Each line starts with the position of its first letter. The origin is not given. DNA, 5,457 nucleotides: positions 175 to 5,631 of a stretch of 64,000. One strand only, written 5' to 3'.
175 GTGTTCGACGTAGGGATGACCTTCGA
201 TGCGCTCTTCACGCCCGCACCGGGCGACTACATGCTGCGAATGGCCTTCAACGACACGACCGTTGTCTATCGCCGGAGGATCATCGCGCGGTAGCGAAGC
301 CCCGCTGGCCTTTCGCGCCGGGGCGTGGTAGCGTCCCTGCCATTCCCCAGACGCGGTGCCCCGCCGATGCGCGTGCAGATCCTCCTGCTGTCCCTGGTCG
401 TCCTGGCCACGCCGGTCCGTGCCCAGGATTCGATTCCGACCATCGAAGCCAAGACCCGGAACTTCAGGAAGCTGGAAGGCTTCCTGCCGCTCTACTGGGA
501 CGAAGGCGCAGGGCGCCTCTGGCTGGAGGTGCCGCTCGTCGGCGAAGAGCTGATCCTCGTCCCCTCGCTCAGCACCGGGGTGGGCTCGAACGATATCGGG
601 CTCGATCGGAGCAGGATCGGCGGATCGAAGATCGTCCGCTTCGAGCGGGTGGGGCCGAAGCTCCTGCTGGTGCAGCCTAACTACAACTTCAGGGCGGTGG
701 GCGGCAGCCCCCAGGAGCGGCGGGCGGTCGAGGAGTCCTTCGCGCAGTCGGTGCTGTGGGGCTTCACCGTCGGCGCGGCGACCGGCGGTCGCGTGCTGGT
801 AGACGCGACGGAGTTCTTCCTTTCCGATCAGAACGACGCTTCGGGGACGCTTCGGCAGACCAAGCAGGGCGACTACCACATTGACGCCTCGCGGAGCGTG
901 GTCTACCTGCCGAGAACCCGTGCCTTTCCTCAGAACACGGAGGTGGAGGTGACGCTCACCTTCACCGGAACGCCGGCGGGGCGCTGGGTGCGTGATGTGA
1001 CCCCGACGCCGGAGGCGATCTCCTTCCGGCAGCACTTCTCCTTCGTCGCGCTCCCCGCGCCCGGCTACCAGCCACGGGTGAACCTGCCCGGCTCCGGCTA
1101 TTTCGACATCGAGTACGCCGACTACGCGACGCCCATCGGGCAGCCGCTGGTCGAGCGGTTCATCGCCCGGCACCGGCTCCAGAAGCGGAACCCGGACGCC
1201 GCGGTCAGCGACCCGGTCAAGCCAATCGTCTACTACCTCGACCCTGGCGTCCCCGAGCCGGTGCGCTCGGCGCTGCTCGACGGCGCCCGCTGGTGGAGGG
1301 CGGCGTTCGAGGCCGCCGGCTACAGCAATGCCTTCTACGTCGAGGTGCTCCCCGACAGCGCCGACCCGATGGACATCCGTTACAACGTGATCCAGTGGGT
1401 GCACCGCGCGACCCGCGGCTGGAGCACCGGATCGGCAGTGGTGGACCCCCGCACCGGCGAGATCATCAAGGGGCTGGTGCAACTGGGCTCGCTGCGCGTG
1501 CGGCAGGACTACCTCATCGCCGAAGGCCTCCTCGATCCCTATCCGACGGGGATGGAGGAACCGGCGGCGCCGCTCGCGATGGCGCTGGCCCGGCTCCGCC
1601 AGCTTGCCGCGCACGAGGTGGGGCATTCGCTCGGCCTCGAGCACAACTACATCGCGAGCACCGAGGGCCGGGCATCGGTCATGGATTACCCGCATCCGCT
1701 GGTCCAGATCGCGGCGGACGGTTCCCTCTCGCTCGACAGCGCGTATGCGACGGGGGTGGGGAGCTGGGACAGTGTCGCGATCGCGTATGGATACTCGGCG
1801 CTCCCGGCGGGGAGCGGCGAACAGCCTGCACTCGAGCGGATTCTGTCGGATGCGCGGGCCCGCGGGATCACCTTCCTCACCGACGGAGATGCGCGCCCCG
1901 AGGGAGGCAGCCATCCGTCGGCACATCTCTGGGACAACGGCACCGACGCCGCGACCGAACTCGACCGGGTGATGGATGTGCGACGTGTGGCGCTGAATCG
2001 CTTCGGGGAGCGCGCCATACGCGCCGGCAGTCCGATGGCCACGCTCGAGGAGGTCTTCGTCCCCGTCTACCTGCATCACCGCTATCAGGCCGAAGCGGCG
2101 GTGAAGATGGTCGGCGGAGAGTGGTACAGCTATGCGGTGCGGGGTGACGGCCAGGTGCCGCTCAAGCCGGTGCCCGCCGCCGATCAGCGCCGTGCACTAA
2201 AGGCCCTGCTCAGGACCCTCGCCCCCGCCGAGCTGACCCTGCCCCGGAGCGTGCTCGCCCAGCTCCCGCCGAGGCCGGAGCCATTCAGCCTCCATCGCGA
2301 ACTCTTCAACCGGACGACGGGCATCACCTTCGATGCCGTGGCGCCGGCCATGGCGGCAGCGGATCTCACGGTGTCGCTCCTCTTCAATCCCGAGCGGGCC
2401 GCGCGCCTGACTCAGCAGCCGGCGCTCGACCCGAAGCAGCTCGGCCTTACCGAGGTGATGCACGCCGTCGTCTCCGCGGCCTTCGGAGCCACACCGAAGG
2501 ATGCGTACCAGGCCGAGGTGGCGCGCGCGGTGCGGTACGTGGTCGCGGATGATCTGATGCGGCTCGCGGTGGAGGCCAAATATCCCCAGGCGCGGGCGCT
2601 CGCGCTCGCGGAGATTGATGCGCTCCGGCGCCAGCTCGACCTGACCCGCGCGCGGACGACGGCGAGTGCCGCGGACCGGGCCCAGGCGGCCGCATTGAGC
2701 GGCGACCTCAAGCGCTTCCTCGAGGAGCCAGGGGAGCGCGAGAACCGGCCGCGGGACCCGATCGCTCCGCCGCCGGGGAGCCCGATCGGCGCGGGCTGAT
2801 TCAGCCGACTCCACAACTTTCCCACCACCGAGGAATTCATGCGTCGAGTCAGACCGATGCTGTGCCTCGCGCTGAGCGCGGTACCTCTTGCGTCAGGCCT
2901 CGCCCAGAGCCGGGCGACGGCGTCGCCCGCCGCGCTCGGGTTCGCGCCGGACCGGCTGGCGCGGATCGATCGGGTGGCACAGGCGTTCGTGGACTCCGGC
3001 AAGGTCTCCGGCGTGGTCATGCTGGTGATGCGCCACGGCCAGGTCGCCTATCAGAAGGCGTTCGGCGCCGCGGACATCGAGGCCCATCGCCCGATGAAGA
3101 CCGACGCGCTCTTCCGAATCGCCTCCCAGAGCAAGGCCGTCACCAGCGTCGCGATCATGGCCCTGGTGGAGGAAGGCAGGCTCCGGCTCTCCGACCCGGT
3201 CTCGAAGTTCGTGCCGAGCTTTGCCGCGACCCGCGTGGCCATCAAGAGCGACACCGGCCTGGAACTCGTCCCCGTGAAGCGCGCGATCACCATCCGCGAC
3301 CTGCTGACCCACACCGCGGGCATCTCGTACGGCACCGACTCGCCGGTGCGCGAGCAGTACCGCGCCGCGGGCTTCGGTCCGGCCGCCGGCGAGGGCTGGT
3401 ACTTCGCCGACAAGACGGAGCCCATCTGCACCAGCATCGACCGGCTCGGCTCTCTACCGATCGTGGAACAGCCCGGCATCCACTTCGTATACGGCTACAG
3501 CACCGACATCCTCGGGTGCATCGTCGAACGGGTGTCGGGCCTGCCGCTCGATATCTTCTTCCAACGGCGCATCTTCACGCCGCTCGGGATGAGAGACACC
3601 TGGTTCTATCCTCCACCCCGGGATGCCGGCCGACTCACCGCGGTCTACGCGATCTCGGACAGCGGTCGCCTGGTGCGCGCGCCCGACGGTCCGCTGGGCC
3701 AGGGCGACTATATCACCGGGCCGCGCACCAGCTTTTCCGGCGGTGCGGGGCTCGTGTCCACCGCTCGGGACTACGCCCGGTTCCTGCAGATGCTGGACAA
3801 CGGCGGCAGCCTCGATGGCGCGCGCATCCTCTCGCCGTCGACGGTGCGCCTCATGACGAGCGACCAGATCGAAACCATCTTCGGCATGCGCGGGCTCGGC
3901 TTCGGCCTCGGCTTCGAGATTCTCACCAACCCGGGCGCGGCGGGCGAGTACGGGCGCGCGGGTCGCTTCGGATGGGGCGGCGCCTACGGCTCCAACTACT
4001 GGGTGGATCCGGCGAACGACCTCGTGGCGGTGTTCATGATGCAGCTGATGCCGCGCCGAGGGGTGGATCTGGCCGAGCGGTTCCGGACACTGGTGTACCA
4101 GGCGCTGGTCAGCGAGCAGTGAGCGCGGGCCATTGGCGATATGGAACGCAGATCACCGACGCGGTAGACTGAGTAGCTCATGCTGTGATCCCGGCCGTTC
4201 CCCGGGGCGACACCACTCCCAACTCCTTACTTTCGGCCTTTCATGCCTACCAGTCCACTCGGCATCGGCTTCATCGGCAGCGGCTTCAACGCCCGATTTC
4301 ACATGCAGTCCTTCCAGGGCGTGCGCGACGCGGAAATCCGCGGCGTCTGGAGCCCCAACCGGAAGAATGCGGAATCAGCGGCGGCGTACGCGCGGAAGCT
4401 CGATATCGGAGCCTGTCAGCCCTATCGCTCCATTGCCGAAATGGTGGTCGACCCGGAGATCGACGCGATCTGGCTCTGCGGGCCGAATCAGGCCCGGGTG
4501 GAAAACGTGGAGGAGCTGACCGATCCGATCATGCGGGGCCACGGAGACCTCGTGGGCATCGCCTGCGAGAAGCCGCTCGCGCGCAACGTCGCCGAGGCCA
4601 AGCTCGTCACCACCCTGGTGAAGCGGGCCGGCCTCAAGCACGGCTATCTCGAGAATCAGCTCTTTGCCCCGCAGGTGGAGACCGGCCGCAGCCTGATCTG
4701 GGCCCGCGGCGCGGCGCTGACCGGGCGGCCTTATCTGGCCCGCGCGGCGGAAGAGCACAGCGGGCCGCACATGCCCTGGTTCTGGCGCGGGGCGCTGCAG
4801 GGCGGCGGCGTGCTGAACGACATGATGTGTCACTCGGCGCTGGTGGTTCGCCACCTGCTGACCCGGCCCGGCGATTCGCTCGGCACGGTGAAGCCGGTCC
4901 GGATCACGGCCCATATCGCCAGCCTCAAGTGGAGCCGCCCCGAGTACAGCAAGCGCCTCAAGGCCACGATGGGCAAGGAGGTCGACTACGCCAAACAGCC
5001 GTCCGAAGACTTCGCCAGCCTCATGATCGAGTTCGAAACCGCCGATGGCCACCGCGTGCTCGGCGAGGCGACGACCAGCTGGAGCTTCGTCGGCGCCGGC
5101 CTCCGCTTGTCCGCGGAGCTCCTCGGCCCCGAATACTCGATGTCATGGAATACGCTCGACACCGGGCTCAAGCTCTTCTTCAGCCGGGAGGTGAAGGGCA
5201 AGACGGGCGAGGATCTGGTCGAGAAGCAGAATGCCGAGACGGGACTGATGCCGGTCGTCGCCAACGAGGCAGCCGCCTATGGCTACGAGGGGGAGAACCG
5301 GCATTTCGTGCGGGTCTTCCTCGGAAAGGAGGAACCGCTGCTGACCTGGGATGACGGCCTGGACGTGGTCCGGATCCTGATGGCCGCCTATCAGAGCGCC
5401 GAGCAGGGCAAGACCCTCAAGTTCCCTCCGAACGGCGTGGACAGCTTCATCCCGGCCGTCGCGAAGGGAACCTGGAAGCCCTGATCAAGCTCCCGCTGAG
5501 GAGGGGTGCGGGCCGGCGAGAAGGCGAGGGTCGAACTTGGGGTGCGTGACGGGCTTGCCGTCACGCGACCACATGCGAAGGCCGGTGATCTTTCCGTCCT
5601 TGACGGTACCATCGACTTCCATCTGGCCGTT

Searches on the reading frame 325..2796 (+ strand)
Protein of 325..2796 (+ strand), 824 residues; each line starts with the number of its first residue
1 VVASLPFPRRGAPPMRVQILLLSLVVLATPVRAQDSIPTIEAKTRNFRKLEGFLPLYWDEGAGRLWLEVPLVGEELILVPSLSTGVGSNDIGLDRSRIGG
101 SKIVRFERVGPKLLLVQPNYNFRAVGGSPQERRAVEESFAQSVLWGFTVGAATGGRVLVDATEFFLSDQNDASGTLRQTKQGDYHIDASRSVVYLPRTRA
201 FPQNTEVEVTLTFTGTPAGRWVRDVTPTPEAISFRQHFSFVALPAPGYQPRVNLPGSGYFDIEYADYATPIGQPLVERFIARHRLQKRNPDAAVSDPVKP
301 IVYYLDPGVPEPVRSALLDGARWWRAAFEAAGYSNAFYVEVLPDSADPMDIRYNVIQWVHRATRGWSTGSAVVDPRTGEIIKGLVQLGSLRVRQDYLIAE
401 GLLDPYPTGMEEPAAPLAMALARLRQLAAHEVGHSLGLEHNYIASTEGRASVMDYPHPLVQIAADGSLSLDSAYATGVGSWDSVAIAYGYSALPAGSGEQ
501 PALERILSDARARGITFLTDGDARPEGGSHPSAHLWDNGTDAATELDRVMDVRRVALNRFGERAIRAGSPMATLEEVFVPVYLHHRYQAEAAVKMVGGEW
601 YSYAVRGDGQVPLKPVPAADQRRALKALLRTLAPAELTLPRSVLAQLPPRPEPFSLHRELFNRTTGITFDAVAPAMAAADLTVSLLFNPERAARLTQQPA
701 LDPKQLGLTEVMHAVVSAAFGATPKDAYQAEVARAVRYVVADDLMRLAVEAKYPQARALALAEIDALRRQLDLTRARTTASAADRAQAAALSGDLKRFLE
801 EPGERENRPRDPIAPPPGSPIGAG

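Call 27: search_protein_families(library=pfam, proteins=[window:325-2796:+], max_evalue=0.001)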
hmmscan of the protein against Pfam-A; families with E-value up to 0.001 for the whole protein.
window:325-2796:+ (824 aa): 2 families
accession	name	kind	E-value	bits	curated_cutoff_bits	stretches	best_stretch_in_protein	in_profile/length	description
PF16313.11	DUF4953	-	1.8e-67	228.2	24.2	1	416-722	5-312/316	Met-zincin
PF17148.9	DUF5117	-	1.1e-34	120.4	27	1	100-287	5-188/189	Domain of unknown function (DUF5117)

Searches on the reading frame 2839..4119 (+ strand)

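Call 27: search_protein_families(library=pfam, proteins=[window:2839-4119:+], max_evalue=0.001)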
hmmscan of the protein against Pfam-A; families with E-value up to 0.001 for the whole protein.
window:2839-4119:+ (427 aa): 1 family
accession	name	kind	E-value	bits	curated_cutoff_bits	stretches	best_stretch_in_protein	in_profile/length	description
PF00144.29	Beta-lactamase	-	5.9e-75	252.9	27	1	43-413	1-321/329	Beta-lactamase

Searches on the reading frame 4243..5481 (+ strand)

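Call 27: search_protein_families(library=pfam, proteins=[window:4243-5481:+], max_evalue=0.001)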
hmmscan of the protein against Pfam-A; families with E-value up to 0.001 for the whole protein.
window:4243-5481:+ (413 aa): 3 families
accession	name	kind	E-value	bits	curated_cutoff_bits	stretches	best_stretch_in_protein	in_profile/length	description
PF01408.29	GFO_IDH_MocA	-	6.5e-15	56.3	24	1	7-131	2-114/120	Oxidoreductase family, NAD-binding Rossmann fold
PF22725.1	GFO_IDH_MocA_C3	-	1.2e-07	32.2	27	1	161-289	14-112/124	GFO/IDH/MocA C-terminal domain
PF02894.22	GFO_IDH_MocA_C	-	3.8e-05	24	22.9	1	181-393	32-217/218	Oxidoreductase family, C-terminal alpha/beta domain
